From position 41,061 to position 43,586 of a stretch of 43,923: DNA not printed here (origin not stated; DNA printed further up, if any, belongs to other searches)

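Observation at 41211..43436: Unassigned 741-aa bitopic protein with a degenerate actin/Hsp70-like cytoplasmic domain, translationally coupled to a sortase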

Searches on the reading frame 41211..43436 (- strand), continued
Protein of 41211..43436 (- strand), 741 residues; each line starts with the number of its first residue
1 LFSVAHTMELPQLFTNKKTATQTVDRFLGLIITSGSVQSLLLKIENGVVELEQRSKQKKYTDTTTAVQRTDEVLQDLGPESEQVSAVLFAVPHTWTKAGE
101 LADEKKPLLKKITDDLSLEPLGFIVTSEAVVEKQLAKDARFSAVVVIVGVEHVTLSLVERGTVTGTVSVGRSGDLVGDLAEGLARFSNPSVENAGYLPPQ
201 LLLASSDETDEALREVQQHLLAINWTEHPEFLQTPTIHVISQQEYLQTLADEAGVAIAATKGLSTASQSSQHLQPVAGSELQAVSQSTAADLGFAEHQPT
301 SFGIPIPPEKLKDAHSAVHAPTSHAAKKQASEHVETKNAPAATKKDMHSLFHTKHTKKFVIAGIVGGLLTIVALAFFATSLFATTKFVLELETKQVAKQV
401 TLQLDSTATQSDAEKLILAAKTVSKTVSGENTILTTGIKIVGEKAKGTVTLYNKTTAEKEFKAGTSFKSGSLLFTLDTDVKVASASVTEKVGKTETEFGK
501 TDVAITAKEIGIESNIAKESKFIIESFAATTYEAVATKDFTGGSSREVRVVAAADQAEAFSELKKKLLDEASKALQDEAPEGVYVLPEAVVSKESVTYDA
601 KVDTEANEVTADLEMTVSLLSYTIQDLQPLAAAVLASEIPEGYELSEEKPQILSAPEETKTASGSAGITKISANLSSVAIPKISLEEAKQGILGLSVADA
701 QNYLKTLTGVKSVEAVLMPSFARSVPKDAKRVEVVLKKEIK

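Call 52: find_homologous_proteins(query=L065:6497-8146:+, max_evalue=0.001)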
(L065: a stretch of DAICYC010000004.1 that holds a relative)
Query L065:6497-8146:+ (549 aa): 2417 proteins with E <= 0.001 among 8000 candidates; the best 120 are listed.
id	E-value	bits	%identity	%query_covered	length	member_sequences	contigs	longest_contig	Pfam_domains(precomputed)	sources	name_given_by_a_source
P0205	0.0e+0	1163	100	100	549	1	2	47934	PF04865.20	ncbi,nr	ncbi:hypothetical protein B7Y94_02415 [Candidatus Saccharibacteria bacterium 32-49-12]|nr:MAG: hypot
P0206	3.0e-206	704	60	100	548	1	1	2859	PF04865.20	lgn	-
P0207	3.9e-205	700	60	100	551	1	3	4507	PF04865.20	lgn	-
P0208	9.4e-205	699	62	100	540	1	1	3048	PF04865.20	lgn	-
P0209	7.1e-202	689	62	100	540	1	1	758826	PF04865.20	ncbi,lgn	-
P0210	4.7e-200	683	61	100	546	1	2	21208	PF04865.20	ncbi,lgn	-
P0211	7.2e-197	673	59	100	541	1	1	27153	-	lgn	-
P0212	6.4e-196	670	58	100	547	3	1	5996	-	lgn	-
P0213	2.4e-192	658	59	100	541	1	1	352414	-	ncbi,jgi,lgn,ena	-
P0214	6.2e-191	653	58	100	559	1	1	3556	-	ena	-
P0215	8.2e-189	646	58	100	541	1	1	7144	-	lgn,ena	-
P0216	3.3e-188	644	56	94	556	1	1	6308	PF04865.20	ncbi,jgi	jgi:hypothetical protein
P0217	6.8e-188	643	57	100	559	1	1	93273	PF04865.20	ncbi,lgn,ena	-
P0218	1.3e-187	642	58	100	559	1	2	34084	-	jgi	jgi:hypothetical protein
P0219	2.6e-187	641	57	100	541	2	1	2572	-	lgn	-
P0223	1.6e-186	639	59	99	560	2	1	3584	PF04865.20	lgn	-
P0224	2.2e-186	638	58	100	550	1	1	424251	PF04865.20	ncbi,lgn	-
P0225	2.5e-186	638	56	100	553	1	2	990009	PF04865.20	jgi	jgi:hypothetical protein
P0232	3.7e-183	628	58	100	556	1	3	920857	PF04865.20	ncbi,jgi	jgi:hypothetical protein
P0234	5.1e-183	627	56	100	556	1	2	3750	PF04865.20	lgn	-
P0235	3.6e-182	625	56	97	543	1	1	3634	PF04865.20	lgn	-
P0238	1.6e-181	622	56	100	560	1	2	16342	PF04865.20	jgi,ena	-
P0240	6.9e-181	620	56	100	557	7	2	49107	PF04865.20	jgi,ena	-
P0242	5.8e-180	617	56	100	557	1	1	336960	PF04865.20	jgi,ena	-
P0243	6.9e-180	617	54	97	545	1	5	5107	PF04865.20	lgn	-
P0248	1.3e-178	613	54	99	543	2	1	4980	PF04865.20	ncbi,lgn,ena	-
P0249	2.0e-178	612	54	100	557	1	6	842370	PF04865.20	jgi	jgi:hypothetical protein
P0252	2.3e-177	609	55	100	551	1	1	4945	PF04865.20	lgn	-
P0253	5.3e-177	607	56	100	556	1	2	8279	PF04865.20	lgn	-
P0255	1.0e-176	607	54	100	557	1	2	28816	PF04865.20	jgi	jgi:hypothetical protein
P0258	3.4e-175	602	55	100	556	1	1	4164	PF04865.20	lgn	-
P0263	1.8e-171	589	54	100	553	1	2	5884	PF04865.20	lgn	-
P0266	2.3e-170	586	53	100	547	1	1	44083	PF04865.20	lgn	-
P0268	4.4e-169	581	52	100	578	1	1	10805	PF04865.20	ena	-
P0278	6.9e-165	568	52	100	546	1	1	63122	PF04865.20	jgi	jgi:hypothetical protein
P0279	7.1e-165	567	52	100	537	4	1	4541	PF04865.20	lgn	-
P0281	1.2e-164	567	52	100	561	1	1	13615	PF04865.20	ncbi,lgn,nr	ncbi:MAG TPA: hypothetical protein VN081_01065 [Dongiaceae bacterium]|nr:hypothetical protein [Dongi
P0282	1.5e-164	566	52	100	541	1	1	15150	PF04865.20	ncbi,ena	-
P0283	6.3e-164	564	53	100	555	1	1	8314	PF04865.20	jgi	jgi:hypothetical protein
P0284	1.7e-163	563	53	100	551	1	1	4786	PF04865.20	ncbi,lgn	-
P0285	3.1e-163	562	51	97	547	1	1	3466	PF04865.20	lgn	-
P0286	3.1e-163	562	54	100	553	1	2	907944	-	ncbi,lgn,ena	-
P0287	3.3e-163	562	51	100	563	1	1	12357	PF04865.20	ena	-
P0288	3.4e-163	562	53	100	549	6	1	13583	PF04865.20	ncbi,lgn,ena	-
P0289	1.8e-162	560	52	100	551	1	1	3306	PF04865.20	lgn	-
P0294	7.3e-162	558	52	100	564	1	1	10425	PF04865.20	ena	-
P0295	7.6e-162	557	54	100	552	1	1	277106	PF04865.20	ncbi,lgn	-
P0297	1.7e-161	556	51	100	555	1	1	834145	PF04865.20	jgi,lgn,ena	-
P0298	1.7e-161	556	52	100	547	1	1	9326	PF04865.20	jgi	jgi:hypothetical protein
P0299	3.7e-161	555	51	100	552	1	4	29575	PF04865.20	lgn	-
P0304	2.4e-160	553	52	100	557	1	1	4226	PF04865.20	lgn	-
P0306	3.6e-160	552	51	100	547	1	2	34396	PF04865.20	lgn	-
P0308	6.4e-160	551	53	100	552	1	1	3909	PF04865.20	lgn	-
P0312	1.4e-159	550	52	100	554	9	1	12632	PF04865.20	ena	-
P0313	1.9e-159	550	52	100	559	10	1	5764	PF04865.20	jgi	-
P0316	3.0e-159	549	51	100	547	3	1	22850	PF04865.20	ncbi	-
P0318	5.3e-159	548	51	100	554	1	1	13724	PF04865.20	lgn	-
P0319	5.6e-159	548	51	100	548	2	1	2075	PF04865.20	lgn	-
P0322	1.2e-158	547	53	100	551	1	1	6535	PF04865.20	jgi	jgi:hypothetical protein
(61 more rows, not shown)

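Call 53: find_encoding_contigs(protein=P0225, flank=6000, max_places=2)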
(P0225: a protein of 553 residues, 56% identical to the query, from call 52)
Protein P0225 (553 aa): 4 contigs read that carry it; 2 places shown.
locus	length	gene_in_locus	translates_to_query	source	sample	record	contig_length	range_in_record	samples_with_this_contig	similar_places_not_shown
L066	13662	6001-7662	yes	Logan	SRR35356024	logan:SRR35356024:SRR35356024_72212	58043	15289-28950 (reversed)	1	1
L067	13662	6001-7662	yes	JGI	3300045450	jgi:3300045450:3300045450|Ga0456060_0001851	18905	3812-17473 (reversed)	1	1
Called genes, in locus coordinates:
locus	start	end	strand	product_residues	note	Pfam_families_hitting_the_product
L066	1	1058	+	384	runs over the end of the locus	PF00266:Aminotran_5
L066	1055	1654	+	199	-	PF02698:DUF218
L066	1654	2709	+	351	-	PF02540:NAD_synthase (weak), PF03054:tRNA_Me_trans, PF20259:tRNA_Me_trans_M, PF20258:tRNA_Me_trans_C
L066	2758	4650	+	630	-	PF01411:tRNA-synt_2c, PF07973:tRNA_SAD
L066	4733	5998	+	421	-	PF06723:MreB_Mbl (faint), PF11104:PilM_2 (weak), PF14450:FtsA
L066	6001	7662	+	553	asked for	PF04865:Baseplate_J (weak)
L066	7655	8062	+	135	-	PF03652:RuvX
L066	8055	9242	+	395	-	PF02618:YceG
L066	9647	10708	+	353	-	PF23577:LysM_RLK (faint), PF01476:LysM, PF23473:LysM3_LYK4_5 (faint), PF05257:CHAP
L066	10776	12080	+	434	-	PF01018:GTP1_OBG, PF01926:MMR_HSR1, PF02421:FeoB_N (weak), PF09269:DUF1967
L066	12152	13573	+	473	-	PF00929:RNase_T, PF08411:ExoI_SH3, PF26016:ExoI_C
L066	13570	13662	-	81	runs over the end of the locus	-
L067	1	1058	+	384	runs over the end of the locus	PF00266:Aminotran_5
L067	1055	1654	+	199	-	PF02698:DUF218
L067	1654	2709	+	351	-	PF02540:NAD_synthase (weak), PF03054:tRNA_Me_trans, PF20259:tRNA_Me_trans_M, PF20258:tRNA_Me_trans_C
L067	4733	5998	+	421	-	PF06723:MreB_Mbl (faint), PF11104:PilM_2 (weak), PF14450:FtsA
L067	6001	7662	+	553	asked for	PF04865:Baseplate_J (weak)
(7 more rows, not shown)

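Call 54: find_encoding_contigs(protein=P0286, flank=6000, max_places=2)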
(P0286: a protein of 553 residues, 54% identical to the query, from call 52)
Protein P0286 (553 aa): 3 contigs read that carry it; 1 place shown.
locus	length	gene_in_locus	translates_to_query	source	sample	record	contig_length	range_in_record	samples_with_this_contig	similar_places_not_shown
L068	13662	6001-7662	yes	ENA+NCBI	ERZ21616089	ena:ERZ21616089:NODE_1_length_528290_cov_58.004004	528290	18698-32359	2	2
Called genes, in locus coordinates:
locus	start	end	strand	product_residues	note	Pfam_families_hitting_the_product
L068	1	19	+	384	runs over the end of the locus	PF00266:Aminotran_5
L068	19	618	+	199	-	PF02698:DUF218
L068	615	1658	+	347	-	PF02540:NAD_synthase (weak), PF03054:tRNA_Me_trans, PF24167:DUF7411 (faint), PF20259:tRNA_Me_trans_M, PF20258:tRNA_Me_trans_C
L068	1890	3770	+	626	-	PF01411:tRNA-synt_2c, PF07973:tRNA_SAD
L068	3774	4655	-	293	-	-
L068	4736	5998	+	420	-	PF06723:MreB_Mbl (faint), PF11104:PilM_2, PF14450:FtsA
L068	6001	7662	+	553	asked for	-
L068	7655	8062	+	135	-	PF03652:RuvX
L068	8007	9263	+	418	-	PF02618:YceG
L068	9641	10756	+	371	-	PF01476:LysM, PF23462:LysM3_NFP (faint), PF23473:LysM3_LYK4_5 (weak), PF23577:LysM_RLK (faint), PF01476:LysM (weak), PF05257:CHAP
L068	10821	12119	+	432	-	PF01018:GTP1_OBG, PF01926:MMR_HSR1, PF02421:FeoB_N, PF09269:DUF1967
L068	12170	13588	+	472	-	PF00929:RNase_T, PF08411:ExoI_SH3, PF26016:ExoI_C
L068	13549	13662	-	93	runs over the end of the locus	-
